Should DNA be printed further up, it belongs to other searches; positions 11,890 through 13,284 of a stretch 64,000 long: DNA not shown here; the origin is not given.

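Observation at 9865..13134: Nucleotide and ADP-ribose processing island: MazG-like, then NADAR, Zn-ribbon protein and DHH/DHHA1 phosphoesterase in a row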

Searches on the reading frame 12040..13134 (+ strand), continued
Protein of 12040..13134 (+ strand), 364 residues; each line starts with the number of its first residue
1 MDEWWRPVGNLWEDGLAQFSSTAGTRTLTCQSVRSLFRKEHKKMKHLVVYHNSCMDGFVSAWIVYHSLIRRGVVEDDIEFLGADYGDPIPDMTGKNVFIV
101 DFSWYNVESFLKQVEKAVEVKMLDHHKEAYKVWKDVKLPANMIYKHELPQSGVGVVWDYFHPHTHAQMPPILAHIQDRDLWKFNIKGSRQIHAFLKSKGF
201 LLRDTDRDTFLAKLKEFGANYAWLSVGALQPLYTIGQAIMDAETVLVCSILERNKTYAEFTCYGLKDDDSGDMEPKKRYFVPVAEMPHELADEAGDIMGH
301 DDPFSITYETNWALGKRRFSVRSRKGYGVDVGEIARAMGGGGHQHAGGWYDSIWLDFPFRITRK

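Call 72: find_encoding_contigs(protein=P0129, flank=6000, max_places=1)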
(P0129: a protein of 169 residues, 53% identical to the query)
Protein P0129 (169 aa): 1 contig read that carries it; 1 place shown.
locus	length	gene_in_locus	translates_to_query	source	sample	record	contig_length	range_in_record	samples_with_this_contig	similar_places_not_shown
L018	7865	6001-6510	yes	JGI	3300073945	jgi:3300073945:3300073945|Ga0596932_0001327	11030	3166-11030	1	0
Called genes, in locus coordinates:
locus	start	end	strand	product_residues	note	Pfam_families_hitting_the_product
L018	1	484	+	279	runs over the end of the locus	-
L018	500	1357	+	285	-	-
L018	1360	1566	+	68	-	-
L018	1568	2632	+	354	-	PF00303:Thymidylat_synt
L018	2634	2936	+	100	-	-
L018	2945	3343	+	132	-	-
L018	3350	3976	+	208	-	PF26092:T4_Y16D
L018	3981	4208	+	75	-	-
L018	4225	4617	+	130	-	-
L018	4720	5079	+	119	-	-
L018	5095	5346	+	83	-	-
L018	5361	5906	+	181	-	PF08719:NADAR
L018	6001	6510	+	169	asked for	-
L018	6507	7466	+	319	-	-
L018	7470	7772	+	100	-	-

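Call 78: search_protein_families(library=ncbifam, max_evalue=0.1, proteins=[window:12169-13134:+, P0121])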
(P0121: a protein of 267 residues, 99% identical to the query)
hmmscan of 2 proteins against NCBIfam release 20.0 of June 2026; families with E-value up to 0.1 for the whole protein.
window:12169-13134:+ (321 aa): 2 families
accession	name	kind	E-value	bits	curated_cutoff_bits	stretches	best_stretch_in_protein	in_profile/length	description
NF004626.0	PRK05967.1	equivalog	0.00036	19.2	649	1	75-182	238-344/395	cystathionine beta-lyase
TIGR01324.1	cysta_beta_ly_B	equivalog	0.082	11.6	365.9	0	72-182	221-327/377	cystathionine beta-lyase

P0121 (267 aa): 0 families

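Call 79: search_protein_families(library=padloc, max_evalue=0.01, proteins=[window:12169-13134:+, P0121])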
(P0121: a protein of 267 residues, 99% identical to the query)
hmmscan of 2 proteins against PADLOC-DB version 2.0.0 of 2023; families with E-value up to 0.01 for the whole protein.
window:12169-13134:+ (321 aa): 0 families

P0121 (267 aa): 0 families

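Call 80: find_related_loci(query=A2, collection=viral_contigs, flank=6000)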
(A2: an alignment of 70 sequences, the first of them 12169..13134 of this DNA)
Query A2 (321 aa) in viral_contigs; peptide patterns used: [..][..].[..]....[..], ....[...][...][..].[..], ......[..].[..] (x = any residue, [..] = any of these).
599 stretches matched a pattern (row limit reached: there are more); 512 encode a relative of the query (tblastn E <= 1e-3); the best 80 are kept; 80 distinct loci.
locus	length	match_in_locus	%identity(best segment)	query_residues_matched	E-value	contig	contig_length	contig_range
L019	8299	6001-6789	36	2-320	1e-43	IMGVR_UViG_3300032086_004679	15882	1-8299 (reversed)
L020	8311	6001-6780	35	1-306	8e-43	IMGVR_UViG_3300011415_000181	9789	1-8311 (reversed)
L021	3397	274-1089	33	4-320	6e-42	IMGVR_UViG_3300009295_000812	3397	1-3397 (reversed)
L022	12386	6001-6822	33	1-306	1e-41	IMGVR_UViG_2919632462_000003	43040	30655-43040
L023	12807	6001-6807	34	1-310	3e-41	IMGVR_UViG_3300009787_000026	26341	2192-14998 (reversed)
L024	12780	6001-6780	33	1-306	5e-40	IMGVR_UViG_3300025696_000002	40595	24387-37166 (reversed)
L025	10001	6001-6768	35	4-306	3e-40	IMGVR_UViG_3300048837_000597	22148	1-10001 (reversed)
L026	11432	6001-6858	33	1-321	1e-39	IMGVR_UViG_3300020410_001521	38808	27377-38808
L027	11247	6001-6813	32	4-306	6e-40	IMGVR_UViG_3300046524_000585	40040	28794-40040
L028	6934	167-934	34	4-306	6e-40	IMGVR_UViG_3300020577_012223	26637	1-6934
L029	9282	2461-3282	32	1-306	1e-39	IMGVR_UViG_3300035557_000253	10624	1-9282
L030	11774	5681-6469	34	2-320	1e-38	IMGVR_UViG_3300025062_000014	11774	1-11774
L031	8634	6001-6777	32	1-306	8e-39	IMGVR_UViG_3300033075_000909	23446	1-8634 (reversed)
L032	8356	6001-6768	34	4-306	8e-39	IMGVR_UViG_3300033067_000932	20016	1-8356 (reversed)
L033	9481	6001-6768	36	4-306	2e-38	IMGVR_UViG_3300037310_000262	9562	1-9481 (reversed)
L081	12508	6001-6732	31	1-292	7e-33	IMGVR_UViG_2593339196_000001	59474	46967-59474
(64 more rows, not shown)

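Call 106: find_related_loci(query=L081:5989-7464:+, collection=viral_contigs, flank=3000)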
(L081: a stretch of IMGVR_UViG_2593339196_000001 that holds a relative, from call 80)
Query L081:5989-7464:+ (492 aa) in viral_contigs; peptide patterns used: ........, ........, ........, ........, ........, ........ (x = any residue, [..] = any of these).
6 stretches matched a pattern; 5 encode a relative of the query (tblastn E <= 1e-3); 5 distinct loci.
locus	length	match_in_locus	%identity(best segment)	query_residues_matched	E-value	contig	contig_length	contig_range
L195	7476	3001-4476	100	1-492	0e+0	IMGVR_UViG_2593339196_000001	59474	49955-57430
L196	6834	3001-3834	50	7-270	6e-68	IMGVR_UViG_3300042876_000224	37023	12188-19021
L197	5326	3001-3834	50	7-270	5e-68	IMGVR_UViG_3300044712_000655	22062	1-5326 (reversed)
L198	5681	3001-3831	44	5-270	3e-64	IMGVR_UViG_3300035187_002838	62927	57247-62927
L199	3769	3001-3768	45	7-245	1e-62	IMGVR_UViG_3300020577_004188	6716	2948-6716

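Call 107: find_related_loci(query=L081:5989-7464:+, collection=genome_contigs, flank=3000)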
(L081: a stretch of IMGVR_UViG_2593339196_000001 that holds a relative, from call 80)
Query L081:5989-7464:+ (492 aa) in genome_contigs; peptide patterns used: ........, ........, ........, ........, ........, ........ (x = any residue, [..] = any of these).
46 stretches matched a pattern; 1 encode a relative of the query (tblastn E <= 1e-3); 1 distinct loci.
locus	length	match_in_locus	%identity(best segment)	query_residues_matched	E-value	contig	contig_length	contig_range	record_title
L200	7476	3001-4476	100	1-492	0e+0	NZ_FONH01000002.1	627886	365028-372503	Dyella marensis strain UNC178MFTsu3.1, whole genome shotgun sequence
